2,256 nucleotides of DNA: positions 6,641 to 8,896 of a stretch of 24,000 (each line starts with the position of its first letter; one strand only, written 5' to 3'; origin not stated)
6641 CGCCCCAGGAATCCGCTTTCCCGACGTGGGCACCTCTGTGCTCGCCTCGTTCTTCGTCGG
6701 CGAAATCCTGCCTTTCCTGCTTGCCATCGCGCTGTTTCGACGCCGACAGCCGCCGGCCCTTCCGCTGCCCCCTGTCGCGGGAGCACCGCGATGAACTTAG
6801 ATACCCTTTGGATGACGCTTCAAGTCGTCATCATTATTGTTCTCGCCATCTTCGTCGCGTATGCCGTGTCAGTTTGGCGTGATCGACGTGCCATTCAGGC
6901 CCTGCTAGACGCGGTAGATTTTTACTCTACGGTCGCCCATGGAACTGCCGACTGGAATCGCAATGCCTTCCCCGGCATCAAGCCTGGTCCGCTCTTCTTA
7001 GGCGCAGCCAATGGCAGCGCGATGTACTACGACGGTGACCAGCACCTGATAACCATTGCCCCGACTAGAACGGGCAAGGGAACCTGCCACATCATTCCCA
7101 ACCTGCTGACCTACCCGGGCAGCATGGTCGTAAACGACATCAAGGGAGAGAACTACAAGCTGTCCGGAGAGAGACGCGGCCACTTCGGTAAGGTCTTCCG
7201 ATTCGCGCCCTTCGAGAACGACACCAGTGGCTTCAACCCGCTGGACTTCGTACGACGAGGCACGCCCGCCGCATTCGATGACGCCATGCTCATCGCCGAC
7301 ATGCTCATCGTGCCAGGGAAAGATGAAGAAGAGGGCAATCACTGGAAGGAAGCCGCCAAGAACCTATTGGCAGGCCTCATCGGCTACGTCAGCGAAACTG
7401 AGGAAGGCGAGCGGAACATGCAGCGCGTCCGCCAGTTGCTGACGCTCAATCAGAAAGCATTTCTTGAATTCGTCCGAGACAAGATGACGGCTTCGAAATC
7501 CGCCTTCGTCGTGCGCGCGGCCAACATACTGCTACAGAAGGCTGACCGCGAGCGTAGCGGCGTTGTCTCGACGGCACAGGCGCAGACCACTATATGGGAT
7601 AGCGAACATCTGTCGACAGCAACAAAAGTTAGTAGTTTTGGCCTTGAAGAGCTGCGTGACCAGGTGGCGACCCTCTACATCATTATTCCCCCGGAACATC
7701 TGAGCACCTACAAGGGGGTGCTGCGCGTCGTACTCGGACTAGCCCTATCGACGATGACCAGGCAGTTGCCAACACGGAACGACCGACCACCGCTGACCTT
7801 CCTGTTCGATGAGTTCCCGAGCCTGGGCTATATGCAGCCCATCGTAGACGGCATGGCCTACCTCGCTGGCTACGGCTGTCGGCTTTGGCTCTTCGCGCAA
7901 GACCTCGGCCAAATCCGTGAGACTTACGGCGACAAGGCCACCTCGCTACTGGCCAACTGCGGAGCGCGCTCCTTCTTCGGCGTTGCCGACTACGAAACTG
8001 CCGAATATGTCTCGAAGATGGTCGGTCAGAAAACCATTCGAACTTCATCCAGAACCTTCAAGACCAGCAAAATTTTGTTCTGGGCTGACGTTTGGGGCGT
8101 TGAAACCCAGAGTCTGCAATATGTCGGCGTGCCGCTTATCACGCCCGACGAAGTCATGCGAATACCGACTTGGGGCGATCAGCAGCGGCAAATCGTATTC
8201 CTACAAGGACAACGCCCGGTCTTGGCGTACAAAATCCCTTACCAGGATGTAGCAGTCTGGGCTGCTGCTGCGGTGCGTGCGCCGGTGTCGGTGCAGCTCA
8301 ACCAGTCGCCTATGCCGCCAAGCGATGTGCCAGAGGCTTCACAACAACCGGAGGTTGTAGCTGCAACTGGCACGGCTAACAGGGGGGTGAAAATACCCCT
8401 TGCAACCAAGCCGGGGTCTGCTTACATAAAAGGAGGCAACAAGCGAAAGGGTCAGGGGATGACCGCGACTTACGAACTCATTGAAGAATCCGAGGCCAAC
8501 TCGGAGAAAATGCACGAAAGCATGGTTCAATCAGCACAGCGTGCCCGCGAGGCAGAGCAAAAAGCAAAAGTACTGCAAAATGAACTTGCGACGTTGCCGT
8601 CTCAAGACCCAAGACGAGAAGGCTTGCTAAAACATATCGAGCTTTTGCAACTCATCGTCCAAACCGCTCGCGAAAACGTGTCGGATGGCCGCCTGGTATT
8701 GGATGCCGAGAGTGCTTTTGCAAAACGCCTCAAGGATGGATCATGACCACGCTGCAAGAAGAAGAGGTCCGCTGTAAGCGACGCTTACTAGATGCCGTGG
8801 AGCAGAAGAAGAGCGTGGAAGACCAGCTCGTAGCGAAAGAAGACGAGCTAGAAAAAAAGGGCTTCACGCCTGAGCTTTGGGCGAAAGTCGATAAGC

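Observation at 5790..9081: Orphan VirD4/TraG-type coupling ATPase in a translationally coupled three-gene operon, with no T4SS or relaxase nearby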

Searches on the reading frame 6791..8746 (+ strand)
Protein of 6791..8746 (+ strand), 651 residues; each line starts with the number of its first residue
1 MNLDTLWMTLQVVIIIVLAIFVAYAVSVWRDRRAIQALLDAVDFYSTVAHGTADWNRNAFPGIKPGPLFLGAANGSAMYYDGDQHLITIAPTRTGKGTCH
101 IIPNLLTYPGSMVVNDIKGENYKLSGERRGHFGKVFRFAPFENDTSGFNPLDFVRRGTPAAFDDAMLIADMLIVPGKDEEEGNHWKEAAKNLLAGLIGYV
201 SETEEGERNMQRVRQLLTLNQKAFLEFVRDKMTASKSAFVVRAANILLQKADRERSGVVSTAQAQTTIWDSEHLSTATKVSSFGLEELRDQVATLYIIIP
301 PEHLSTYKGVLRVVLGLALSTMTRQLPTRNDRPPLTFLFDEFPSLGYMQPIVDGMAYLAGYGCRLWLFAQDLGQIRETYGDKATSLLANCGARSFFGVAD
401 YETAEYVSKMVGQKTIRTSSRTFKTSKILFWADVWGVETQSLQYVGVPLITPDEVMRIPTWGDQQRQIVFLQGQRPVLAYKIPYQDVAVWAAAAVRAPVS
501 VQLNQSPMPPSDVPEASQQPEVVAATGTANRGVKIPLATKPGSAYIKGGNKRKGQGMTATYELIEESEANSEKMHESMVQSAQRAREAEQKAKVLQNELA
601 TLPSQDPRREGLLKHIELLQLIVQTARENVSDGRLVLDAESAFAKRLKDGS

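Call 7: search_protein_families(library=pfam, proteins=[window:6791-8746:+], max_evalue=0.1)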
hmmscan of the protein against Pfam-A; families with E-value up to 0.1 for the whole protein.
window:6791-8746:+ (651 aa): 3 families
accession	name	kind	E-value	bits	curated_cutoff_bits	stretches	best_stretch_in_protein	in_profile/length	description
PF02534.20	T4SS-DNA_transf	-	2.3e-84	284.3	20.1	1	74-485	34-446/468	Type IV secretory system Conjugative DNA transfer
PF12696.13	TraG-D_C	-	7.6e-28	97.4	22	1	334-459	1-125/126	TraM recognition site of TraD and TraG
PF10412.15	TrwB_AAD_bind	-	9.7e-23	81.1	20.5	1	164-460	89-368/387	Type IV secretion-system coupling protein DNA-binding domain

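Call 8: search_protein_families(library=ncbifam, proteins=[window:6791-8746:+], max_evalue=0.1)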
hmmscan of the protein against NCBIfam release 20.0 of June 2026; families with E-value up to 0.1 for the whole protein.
window:6791-8746:+ (651 aa): 12 families
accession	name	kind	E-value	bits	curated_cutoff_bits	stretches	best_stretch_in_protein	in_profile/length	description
NF010450.0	PRK13876.1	subfamily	5.6e-82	276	674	1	17-593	84-651/667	IncP-type conjugal transfer protein TraG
NF010472.0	PRK13897.1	equivalog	1.8e-65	221.7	728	1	68-589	143-635/657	type IV secretion system component VirD4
NF010453.0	PRK13880.1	subfamily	2.4e-55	187.9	586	1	78-464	162-567/630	conjugal transfer coupling protein TraG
NF045973.1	conju_CD1115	equivalog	2e-53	181.8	250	1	79-485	20-436/442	VirD4-like conjugal transfer protein, CD1115 family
NF010424.0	PRK13850.1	equivalog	3.5e-52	177.5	681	1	84-539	140-585/670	type IV secretion system ATPase VirD4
NF010394.0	PRK13822.1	subfamily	1.4e-48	166.2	443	1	83-477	224-614/643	conjugal transfer coupling protein TraG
TIGR02767.1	TraG-Ti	equivalog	1.5e-42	146.2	686.2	1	83-477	211-601/623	Ti-type conjugative transfer system protein TraG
TIGR02759.1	TraD_Ftype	equivalog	6.1e-12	45.1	521.35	1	169-422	255-497/566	type IV conjugative transfer system coupling protein TraD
TIGR03743.1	SXT_TraD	subfamily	2.5e-06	26.2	366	1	329-460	482-616/636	conjugative transfer system coupling protein TraD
NF010254.0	PRK13700.1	subfamily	7.3e-05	21.4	1221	1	302-422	389-508/735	F-type conjugal transfer protein TraD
NF041447.1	TrbC_conju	equivalog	0.0013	17.3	800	1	331-422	427-518/685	F-type conjugative transfer protein TrbC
NF041326.1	Bacteroid_MobC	subfamily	0.0014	17.1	900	1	311-419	435-541/655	conjugal transfer protein MobC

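Call 9: search_protein_families(library=padloc, proteins=[window:6791-8746:+], max_evalue=0.1)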
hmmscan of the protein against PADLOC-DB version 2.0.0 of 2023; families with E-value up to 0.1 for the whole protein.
window:6791-8746:+ (651 aa): 1 family
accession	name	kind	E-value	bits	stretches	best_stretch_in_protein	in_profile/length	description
PDLC04140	mad8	-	2.2e-05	22.2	1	197-412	100-267/314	mads_8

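Call 12: find_encoding_contigs(protein=window:6791-8746:+, flank=10000, max_places=10)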
Protein window:6791-8746:+ (651 aa): 2 contigs read that carry it; 2 places shown.
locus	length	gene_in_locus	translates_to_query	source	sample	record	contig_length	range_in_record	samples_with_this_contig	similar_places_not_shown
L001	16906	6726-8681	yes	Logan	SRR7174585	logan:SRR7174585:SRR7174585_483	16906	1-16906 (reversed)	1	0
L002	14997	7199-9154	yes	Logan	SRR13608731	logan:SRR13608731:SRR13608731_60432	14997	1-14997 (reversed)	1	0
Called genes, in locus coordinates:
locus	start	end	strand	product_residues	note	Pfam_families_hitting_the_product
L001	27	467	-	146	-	PF04002:RadC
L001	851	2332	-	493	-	PF13606:Ank_3 (faint), PF00023:Ank (faint), PF13637:Ank_4 (faint), PF13857:Ank_5 (faint), PF12796:Ank_2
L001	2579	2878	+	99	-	PF13560:HTH_31, PF24250:HVO_2718 (weak), PF12844:HTH_19, PF01381:HTH_3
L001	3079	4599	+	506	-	PF00665:rve, PF22483:Mu-transpos_C_2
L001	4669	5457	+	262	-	PF01695:IstB_IS21, PF00308:Bac_DnaA (weak), PF13191:AAA_16 (weak)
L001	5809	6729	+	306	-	-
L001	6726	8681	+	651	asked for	PF02534:T4SS-DNA_transf, PF10412:TrwB_AAD_bind, PF12696:TraG-D_C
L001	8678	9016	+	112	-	-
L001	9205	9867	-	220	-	-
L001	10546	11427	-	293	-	PF12834:Phage_int_SAM_2, PF12835:Integrase_1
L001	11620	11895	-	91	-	-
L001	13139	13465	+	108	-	-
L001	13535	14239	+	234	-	-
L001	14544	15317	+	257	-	PF00072:Response_reg (weak)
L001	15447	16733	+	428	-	PF00155:Aminotran_1_2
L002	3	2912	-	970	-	?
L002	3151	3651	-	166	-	PF04002:RadC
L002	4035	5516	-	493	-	PF13606:Ank_3 (faint), PF00023:Ank (faint), PF13637:Ank_4 (faint), PF13857:Ank_5 (faint), PF12796:Ank_2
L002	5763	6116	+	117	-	PF13560:HTH_31, PF24250:HVO_2718 (weak), PF01381:HTH_3, PF12844:HTH_19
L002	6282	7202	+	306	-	-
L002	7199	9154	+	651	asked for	PF02534:T4SS-DNA_transf, PF10412:TrwB_AAD_bind, PF12696:TraG-D_C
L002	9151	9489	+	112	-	-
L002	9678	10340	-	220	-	-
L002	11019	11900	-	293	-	PF12834:Phage_int_SAM_2, PF12835:Integrase_1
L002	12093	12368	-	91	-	-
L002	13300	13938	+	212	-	PF11185:DUF2971 (faint)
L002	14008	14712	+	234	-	-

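Call 14: search_protein_families(library=pfam, proteins=[L002:3-2912:-, L002:5763-6116:+], max_evalue=0.01)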
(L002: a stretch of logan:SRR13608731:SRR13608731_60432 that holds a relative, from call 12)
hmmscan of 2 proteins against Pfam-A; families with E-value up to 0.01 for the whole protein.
L002:3-2912:- (970 aa): 2 families
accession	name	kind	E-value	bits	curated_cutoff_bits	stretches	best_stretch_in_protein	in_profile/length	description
PF00082.27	Peptidase_S8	-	1e-21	78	21.8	1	337-689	4-287/288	Subtilase family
PF18884.5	TSP3_bac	-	8.1e-05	22.8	25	1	913-933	1-21/22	Bacterial TSP3 repeat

L002:5763-6116:+ (117 aa): 7 families
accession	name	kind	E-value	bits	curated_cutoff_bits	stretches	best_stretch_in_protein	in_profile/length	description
PF01381.28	HTH_3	-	6.1e-14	52.2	23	1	8-62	1-55/55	Helix-turn-helix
PF13560.12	HTH_31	-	8.8e-13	48.8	27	1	3-61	1-60/64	Helix-turn-helix domain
PF12844.13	HTH_19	-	5.2e-10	39.5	30.2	1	5-64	1-60/64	Helix-turn-helix domain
PF12802.13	MarR_2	-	0.0052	17.4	27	0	16-34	19-38/61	MarR family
PF13443.12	HTH_26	-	0.0072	17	22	1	7-63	1-58/63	Cro/C1-type HTH DNA-binding domain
PF13413.12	HTH_25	-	0.008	16.4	24.6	0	7-40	1-34/62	Helix-turn-helix domain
PF22495.2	HTH_92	-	0.0081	15.9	27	0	9-43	1-35/45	RsaL-like HTH domain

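Call 18: find_homologous_proteins(query=window:6791-8746:+, max_evalue=1e-10)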
Query window:6791-8746:+ (651 aa): 783 proteins with E <= 1e-10 among 8000 candidates; the best 120 are listed.
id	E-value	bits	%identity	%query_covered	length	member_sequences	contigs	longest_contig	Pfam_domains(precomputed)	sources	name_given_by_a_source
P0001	0.0e+0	1463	99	100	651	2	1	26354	PF10412.16,PF02534.21,PF12696.14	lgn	-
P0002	0.0e+0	1145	78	100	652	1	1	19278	PF10412.16,PF02534.21,PF12696.14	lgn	-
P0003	0.0e+0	1100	75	100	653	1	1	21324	PF10412.16,PF02534.21,PF12696.14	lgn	-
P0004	0.0e+0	1078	72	100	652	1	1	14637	PF10412.16,PF02534.21,PF12696.14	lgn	-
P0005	0.0e+0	1010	68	100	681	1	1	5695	PF10412.16,PF02534.21,PF12696.14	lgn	-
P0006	2.1e-294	996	67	100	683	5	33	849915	PF10412.16,PF02534.21,PF12696.14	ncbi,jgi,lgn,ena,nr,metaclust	ncbi:MAG: type IV secretory system conjugative DNA transfer family protein [Xanthomonadaceae bacteri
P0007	5.5e-287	971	65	100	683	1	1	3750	PF10412.16,PF02534.21,PF12696.14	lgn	-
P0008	2.1e-271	920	64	98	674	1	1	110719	PF10412.16,PF02534.21,PF12696.14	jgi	jgi:type IV secretion system protein VirD4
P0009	1.5e-248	844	77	73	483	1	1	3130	PF10412.16,PF02534.21,PF12696.14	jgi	jgi:type IV secretion system protein VirD4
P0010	1.7e-225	768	63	83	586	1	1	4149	PF10412.16,PF02534.21,PF12696.14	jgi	jgi:type IV secretion system protein VirD4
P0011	7.3e-225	766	65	80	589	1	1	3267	PF10412.16,PF02534.21,PF12696.14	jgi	jgi:type IV secretion system protein VirD4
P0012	2.4e-222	758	61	82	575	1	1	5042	PF10412.16,PF02534.21,PF12696.14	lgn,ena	-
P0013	1.5e-103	365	45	67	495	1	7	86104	PF10412.16,PF02534.21,PF12696.14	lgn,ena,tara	tara:strand:+ start:4550 stop:6037 length:1488 start_codon:yes stop_codon:yes gene_type:complete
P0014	7.9e-103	363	46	65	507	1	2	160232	PF10412.16,PF02534.21,PF12696.14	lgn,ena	-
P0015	2.5e-101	358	42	68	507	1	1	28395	PF10412.16,PF02534.21,PF12696.14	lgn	-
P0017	2.2e-100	355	46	64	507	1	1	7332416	PF10412.16,PF02534.21,PF12696.14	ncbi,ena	-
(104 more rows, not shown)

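Call 19: find_encoding_contigs(protein=P0006, flank=10000, max_places=6)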
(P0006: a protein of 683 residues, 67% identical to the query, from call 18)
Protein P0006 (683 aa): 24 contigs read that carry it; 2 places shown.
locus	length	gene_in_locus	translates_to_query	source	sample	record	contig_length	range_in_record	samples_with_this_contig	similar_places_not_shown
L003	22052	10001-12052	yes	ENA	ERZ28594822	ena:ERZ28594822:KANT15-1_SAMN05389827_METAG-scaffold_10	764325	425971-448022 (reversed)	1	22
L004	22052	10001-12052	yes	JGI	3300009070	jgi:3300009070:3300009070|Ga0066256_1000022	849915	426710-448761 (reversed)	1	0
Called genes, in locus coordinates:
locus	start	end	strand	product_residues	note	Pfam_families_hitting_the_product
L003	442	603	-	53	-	-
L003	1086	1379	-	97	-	PF05016:ParE_toxin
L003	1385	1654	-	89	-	PF03693:ParD_antitoxin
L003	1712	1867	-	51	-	-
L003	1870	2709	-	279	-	PF12834:Phage_int_SAM_2, PF12835:Integrase_1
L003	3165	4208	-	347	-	-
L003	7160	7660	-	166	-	PF04002:RadC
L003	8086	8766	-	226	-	-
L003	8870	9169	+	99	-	PF13560:HTH_31, PF01381:HTH_3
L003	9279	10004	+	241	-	-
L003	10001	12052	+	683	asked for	PF02534:T4SS-DNA_transf, PF10412:TrwB_AAD_bind, PF12696:TraG-D_C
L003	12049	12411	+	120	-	-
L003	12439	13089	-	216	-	-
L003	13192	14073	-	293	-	PF12834:Phage_int_SAM_2, PF12835:Integrase_1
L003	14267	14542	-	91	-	-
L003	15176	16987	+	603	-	PF02463:SMC_N, PF13175:AAA_15, PF13476:AAA_23, PF13175:AAA_15, PF13304:AAA_21, PF11398:DUF2813, PF20469:OLD-like_TOPRIM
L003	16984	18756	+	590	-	PF00580:UvrD-helicase, PF13245:AAA_19, PF13361:UvrD_C, PF13538:UvrD_C_2 (weak)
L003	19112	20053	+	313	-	PF02586:SRAP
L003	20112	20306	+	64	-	-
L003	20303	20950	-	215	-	PF02586:SRAP (weak)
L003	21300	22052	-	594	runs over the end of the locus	PF00664:ABC_membrane, PF00005:ABC_tran, PF02463:SMC_N (weak)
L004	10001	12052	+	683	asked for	PF02534:T4SS-DNA_transf, PF10412:TrwB_AAD_bind, PF12696:TraG-D_C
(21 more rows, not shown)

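Call 20: find_encoding_contigs(protein=P0008, flank=10000, max_places=3)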
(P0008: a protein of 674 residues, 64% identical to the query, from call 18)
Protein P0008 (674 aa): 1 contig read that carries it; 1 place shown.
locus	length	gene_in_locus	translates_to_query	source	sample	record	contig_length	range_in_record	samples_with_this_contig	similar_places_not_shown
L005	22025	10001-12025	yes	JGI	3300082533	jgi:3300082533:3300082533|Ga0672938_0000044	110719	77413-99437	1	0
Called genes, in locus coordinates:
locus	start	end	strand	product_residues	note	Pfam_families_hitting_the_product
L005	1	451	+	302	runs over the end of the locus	PF09572:RE_XamI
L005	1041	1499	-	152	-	PF00583:Acetyltransf_1 (weak), PF13508:Acetyltransf_7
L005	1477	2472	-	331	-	PF13529:Peptidase_C39_2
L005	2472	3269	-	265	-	-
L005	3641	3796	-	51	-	-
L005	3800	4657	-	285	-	PF12834:Phage_int_SAM_2, PF12835:Integrase_1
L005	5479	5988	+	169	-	-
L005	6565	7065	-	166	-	PF04002:RadC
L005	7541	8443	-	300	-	-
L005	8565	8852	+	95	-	PF13560:HTH_31, PF01381:HTH_3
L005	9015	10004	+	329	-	-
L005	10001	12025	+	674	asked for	PF02534:T4SS-DNA_transf, PF10412:TrwB_AAD_bind, PF12696:TraG-D_C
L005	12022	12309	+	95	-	-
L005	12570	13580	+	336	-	-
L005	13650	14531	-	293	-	PF12834:Phage_int_SAM_2, PF12835:Integrase_1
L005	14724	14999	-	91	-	-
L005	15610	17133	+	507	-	PF00149:Metallophos, PF12850:Metallophos_2 (weak)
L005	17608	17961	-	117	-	-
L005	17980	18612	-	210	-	-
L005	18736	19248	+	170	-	PF08002:DUF1697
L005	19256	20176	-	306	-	-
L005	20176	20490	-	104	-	-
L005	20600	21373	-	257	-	PF07847:PCO_ADO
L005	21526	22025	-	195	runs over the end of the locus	PF07617:DUF1579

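Call 21: find_encoding_contigs(protein=P0001, flank=10000, max_places=3)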
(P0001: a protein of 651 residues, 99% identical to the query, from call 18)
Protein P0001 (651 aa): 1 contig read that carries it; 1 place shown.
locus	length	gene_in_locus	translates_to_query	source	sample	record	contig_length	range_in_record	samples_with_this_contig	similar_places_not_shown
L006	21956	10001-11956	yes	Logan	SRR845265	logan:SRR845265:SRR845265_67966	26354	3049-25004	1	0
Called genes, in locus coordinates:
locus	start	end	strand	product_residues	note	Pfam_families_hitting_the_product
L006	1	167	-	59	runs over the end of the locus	-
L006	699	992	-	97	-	PF05016:ParE_toxin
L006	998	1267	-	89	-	PF03693:ParD_antitoxin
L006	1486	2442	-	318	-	PF12834:Phage_int_SAM_2, PF12835:Integrase_1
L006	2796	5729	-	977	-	PF00082:Peptidase_S8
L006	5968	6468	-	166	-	PF04002:RadC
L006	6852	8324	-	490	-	PF13637:Ank_4 (faint), PF13606:Ank_3 (faint), PF13857:Ank_5 (faint), PF12796:Ank_2, PF00023:Ank (weak)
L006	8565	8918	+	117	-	PF13560:HTH_31, PF24250:HVO_2718 (weak), PF01381:HTH_3, PF12844:HTH_19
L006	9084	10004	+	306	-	-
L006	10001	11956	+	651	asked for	PF02534:T4SS-DNA_transf, PF10412:TrwB_AAD_bind, PF12696:TraG-D_C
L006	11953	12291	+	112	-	-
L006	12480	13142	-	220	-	-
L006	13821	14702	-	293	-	PF12834:Phage_int_SAM_2, PF12835:Integrase_1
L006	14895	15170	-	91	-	-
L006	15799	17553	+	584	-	PF02463:SMC_N (weak), PF11398:DUF2813 (weak), PF13175:AAA_15, PF13476:AAA_23, PF13304:AAA_21 (weak), PF13175:AAA_15, PF13304:AAA_21, PF20469:OLD-like_TOPRIM, +1 more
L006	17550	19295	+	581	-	PF00580:UvrD-helicase, PF13245:AAA_19, PF00580:UvrD-helicase, PF13361:UvrD_C (faint), PF13538:UvrD_C_2 (faint)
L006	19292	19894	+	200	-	PF05908:Gamma_PGA_hydro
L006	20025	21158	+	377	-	-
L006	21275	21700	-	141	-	-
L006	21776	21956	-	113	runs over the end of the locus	PF18315:VCH_CASS14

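Call 23: find_encoding_contigs(protein=P0017, flank=10000, max_places=2)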
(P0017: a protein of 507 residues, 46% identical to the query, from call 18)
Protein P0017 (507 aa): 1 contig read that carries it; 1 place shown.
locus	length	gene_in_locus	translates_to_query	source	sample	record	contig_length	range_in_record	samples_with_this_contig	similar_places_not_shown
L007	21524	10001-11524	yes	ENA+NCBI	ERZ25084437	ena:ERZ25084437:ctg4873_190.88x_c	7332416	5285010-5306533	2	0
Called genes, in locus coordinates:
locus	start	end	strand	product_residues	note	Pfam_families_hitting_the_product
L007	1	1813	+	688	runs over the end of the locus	PF13476:AAA_23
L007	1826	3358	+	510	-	PF08870:DndE (weak), PF01935:DUF87 (weak), PF05872:HerA_C (faint), PF10412:TrwB_AAD_bind (faint)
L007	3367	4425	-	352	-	PF03848:TehB, PF05724:TPMT (weak), PF13489:Methyltransf_23, PF08241:Methyltransf_11, PF08242:Methyltransf_12, PF13649:Methyltransf_25, PF13847:Methyltransf_31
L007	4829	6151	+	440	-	PF00589:Phage_integrase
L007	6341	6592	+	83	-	PF13560:HTH_31 (weak), PF01381:HTH_3 (weak)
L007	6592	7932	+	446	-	PF13657:Couple_hipA, PF07804:HipA_C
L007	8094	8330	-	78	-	-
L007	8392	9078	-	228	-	-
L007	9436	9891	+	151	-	-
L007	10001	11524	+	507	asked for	PF02534:T4SS-DNA_transf, PF10412:TrwB_AAD_bind, PF12696:TraG-D_C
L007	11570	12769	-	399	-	PF03389:MobA_MobL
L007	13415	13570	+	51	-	-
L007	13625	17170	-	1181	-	PF13514:AAA_27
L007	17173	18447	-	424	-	PF00149:Metallophos, PF12850:Metallophos_2 (weak)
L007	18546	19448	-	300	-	PF08401:ArdcN, PF18818:MPTase-PolyVal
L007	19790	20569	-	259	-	-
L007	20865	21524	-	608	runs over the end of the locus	-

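Call 24: find_encoding_contigs(protein=P0014, flank=10000, max_places=2)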
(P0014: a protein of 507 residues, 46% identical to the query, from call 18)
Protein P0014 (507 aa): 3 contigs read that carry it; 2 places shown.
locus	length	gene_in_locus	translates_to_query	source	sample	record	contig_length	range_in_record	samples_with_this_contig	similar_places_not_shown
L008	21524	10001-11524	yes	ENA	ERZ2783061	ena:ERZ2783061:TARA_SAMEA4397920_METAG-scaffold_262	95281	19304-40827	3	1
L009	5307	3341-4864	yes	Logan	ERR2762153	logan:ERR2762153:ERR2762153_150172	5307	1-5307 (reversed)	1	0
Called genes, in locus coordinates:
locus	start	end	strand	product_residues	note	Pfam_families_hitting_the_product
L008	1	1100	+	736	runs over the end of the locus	PF00535:Glycos_transf_2, PF13506:Glyco_transf_21 (weak), PF13632:Glyco_trans_2_3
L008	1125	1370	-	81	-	-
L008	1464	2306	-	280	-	PF04378:RsmJ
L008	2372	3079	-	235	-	-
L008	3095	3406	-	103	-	-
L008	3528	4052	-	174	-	PF05163:DinB, PF12867:DinB_2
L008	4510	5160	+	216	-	-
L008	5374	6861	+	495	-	PF02661:Fic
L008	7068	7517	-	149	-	PF04307:YdjM (weak)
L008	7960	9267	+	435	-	PF00589:Phage_integrase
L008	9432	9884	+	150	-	-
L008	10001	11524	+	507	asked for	PF02534:T4SS-DNA_transf, PF10412:TrwB_AAD_bind, PF12696:TraG-D_C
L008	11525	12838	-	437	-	PF03389:MobA_MobL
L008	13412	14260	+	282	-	-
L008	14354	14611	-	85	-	-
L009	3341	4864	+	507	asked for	PF02534:T4SS-DNA_transf, PF10412:TrwB_AAD_bind, PF12696:TraG-D_C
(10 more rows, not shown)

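Call 25: search_protein_families(library=ncbifam, proteins=[L006:1486-2442:-, L007:9436-9891:+, L005:12570-13580:+], max_evalue=0.01)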
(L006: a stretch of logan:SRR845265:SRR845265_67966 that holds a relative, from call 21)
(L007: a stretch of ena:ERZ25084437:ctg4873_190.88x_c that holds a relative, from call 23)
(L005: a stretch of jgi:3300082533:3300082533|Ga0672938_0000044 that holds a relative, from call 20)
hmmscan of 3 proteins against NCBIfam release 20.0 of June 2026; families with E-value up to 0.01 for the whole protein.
L006:1486-2442:- (318 aa): 0 families

L007:9436-9891:+ (151 aa): 0 families

L005:12570-13580:+ (336 aa): 0 families
